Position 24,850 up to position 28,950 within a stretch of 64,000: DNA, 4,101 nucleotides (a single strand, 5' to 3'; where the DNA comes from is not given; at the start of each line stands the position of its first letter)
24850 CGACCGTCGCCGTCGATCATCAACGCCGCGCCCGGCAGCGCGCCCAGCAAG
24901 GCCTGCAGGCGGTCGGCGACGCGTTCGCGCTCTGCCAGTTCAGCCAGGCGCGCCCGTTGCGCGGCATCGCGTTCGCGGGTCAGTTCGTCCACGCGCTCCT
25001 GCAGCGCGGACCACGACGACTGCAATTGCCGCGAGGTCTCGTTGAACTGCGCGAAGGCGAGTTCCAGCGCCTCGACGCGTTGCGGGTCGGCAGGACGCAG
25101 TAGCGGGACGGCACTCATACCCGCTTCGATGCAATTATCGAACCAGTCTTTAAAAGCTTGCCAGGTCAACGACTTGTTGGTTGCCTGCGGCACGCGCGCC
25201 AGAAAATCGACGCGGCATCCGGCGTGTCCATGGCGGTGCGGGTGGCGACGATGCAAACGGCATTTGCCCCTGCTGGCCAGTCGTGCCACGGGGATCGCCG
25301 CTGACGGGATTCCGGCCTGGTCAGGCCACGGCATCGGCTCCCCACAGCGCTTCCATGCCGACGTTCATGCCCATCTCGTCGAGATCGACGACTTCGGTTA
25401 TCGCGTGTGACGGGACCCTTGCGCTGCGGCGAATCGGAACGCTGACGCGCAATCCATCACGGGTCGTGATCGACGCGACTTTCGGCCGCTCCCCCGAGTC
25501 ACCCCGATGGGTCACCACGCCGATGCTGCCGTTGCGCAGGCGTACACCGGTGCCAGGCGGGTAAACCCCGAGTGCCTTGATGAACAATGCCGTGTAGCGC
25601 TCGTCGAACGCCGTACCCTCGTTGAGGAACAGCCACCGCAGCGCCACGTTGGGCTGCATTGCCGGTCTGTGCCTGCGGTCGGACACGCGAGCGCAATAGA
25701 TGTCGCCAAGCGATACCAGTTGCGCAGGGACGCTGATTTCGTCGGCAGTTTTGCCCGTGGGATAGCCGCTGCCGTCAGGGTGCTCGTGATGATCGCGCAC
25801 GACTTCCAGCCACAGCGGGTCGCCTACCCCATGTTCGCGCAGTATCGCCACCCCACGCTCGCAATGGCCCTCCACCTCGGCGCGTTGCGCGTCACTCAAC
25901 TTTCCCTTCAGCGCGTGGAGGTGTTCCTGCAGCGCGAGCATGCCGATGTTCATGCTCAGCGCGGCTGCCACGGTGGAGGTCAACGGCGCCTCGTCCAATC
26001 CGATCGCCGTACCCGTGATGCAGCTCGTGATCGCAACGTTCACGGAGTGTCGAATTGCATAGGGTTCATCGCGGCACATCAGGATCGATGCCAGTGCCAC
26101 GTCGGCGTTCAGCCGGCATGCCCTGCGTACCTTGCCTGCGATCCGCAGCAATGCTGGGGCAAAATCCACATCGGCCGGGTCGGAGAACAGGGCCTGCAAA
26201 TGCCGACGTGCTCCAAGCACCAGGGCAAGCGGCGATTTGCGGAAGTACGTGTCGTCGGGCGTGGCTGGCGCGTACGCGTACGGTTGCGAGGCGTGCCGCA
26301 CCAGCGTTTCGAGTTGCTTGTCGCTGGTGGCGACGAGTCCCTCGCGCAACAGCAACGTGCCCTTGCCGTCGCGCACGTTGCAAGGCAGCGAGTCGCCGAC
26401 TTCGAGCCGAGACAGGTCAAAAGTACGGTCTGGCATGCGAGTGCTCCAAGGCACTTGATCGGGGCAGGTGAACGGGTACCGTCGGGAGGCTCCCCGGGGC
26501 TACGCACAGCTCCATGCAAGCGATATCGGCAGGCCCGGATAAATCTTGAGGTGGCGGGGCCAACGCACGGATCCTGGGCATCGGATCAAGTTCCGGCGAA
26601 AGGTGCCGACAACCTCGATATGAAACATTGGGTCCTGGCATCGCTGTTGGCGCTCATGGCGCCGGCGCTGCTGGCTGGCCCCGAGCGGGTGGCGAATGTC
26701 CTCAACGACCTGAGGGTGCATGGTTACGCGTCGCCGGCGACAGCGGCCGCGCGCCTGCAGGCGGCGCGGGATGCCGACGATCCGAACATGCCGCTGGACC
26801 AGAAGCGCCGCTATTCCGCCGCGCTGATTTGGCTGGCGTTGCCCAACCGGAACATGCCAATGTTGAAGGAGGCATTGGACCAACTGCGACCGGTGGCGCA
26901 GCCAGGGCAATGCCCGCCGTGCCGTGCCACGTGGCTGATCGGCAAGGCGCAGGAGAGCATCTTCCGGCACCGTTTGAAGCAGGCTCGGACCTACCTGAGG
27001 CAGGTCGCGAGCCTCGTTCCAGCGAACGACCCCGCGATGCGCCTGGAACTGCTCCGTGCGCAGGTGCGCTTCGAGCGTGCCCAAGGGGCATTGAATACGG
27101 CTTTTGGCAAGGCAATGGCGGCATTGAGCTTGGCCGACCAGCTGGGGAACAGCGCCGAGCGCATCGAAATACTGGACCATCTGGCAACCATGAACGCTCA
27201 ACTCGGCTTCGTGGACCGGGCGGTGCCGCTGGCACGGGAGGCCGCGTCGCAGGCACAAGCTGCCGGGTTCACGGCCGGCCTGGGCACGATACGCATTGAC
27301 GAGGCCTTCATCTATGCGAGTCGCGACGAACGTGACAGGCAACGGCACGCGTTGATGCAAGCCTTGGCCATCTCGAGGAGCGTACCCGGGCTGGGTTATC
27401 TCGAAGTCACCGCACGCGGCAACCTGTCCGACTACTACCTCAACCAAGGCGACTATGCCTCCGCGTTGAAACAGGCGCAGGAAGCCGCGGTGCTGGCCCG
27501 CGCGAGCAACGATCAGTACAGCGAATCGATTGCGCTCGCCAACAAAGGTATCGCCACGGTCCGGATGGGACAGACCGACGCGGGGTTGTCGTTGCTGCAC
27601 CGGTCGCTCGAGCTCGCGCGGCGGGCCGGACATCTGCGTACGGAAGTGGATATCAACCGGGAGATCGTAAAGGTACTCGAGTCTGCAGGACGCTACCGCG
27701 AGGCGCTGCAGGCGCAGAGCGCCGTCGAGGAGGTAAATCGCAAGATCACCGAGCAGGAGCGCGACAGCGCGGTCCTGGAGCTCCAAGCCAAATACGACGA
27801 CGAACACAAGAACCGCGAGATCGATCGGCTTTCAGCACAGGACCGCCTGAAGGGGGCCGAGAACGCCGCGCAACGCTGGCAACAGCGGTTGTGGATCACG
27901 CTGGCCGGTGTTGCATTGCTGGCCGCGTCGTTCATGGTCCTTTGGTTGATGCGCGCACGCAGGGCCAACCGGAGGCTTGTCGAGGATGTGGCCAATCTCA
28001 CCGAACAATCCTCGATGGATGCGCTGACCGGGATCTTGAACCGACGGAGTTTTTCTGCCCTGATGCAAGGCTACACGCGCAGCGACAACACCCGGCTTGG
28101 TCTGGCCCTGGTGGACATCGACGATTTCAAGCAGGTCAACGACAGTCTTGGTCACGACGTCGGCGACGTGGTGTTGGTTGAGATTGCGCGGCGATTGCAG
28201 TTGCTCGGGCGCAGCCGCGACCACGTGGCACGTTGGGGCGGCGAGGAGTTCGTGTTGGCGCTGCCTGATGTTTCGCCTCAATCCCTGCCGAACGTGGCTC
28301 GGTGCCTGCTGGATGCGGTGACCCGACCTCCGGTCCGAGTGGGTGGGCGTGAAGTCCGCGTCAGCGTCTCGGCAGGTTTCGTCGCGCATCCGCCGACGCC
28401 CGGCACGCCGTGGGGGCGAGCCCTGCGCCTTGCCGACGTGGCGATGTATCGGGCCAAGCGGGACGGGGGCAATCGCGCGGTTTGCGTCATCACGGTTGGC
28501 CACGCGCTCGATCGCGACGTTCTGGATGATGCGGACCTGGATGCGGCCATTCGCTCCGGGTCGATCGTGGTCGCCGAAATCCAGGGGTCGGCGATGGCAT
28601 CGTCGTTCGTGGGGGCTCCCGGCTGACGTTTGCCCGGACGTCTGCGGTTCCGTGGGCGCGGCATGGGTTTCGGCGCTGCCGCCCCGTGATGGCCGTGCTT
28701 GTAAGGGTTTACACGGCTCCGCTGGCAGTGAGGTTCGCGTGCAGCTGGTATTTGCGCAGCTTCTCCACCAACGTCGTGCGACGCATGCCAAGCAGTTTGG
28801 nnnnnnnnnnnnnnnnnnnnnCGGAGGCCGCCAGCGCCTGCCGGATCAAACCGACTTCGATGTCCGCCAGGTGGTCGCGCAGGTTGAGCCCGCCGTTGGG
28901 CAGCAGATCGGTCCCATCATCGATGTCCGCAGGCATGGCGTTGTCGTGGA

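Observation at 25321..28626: Divergent GGDEF (TPR, I-site) and HD-GYP genes with back-to-back sigma-28 motifs, wedged between fleSR and fleQ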

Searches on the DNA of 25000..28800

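Call 69: search_rna_families(source=window, start=25000, end=28800, threshold=evalue, max_evalue=1)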
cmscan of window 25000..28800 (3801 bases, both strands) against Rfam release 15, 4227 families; matches with E-value up to 1: 0.
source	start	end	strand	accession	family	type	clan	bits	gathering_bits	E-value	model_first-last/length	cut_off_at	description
